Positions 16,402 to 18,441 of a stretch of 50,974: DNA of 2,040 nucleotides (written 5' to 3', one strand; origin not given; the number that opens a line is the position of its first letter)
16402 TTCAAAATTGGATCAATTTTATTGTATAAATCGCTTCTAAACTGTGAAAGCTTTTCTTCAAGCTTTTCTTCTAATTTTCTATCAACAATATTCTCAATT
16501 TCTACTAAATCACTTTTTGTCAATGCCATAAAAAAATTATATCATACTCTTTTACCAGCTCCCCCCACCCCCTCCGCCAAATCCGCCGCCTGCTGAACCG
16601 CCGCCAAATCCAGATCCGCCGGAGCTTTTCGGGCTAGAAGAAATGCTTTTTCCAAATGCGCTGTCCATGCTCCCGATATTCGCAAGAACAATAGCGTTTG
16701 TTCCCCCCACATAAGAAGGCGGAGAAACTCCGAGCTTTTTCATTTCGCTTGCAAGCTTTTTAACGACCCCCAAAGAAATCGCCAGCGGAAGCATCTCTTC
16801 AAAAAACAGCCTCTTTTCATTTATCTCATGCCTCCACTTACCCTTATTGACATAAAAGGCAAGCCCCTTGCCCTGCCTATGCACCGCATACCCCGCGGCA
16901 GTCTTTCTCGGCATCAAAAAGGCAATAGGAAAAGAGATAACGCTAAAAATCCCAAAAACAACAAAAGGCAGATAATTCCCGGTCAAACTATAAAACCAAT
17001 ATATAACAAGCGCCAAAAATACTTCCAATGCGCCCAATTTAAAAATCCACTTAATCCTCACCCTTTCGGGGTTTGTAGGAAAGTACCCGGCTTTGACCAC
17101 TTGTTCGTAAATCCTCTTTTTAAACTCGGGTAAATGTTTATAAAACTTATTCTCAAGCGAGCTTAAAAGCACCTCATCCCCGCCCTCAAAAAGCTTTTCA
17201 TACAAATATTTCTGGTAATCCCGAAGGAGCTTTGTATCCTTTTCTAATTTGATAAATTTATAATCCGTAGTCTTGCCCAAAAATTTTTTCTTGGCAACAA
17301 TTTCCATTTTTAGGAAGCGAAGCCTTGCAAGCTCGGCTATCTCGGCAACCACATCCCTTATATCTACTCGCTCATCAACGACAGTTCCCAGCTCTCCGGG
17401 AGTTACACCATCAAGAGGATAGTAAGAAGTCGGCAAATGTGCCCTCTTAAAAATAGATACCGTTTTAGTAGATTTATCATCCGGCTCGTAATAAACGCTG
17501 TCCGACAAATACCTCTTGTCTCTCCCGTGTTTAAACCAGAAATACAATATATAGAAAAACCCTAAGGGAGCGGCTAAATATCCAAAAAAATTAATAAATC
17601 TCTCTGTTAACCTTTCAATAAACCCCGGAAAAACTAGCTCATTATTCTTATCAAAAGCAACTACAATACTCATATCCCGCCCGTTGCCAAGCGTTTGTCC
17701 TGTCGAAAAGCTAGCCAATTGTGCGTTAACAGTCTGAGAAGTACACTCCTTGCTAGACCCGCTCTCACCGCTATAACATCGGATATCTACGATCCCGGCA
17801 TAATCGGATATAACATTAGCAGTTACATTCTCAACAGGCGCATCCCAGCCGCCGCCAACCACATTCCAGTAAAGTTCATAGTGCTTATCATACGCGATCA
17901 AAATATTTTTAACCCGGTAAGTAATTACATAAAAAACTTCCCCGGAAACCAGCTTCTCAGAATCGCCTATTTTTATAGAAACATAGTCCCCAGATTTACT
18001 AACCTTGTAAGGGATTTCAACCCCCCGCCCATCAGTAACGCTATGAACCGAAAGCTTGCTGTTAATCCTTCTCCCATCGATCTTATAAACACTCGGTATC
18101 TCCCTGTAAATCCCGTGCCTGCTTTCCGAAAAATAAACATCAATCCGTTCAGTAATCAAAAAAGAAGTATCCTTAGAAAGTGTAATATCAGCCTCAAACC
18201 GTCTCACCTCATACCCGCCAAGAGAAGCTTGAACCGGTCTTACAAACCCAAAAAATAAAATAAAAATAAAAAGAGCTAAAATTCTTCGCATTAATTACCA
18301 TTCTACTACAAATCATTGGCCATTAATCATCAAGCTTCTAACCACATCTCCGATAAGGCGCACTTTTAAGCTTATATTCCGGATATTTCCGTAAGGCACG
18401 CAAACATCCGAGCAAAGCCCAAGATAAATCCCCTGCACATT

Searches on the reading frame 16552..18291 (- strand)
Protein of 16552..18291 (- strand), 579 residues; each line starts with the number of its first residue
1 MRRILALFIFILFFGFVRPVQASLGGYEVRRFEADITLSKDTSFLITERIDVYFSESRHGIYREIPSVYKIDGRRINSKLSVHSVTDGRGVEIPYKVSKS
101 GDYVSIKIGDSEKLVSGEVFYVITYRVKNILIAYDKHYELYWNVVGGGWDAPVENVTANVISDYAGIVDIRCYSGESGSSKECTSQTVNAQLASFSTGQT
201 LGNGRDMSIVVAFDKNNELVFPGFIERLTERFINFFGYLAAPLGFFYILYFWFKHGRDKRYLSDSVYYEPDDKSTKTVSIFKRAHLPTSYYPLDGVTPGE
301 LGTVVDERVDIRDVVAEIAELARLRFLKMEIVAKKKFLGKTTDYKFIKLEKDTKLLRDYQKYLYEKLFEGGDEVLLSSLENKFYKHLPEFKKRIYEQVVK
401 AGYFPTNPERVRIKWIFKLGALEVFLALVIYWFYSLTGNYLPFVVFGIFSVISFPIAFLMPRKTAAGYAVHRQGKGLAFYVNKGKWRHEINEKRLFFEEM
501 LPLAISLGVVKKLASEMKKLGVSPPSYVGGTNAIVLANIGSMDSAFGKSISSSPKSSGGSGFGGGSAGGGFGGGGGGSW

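Call 3: search_protein_families(library=pfam, proteins=[window:16552-18291:-], max_evalue=0.1)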
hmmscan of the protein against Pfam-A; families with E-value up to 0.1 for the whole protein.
window:16552-18291:- (579 aa): 2 families
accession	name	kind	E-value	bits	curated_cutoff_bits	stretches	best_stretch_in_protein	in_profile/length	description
PF09972.14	DUF2207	-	1.5e-28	100.6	24.4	1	29-179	2-140/172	Predicted membrane protein (DUF2207) N-terminal domain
PF20990.2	DUF2207_C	-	1.7e-22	80.8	33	1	290-517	4-247/247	Predicted membrane protein (DUF2207) C-terminal domain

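Call 4: search_protein_families(library=ncbifam, proteins=[window:16552-18291:-], max_evalue=0.1)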
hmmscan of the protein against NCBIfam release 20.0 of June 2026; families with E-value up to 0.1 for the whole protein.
window:16552-18291:- (579 aa): 0 families
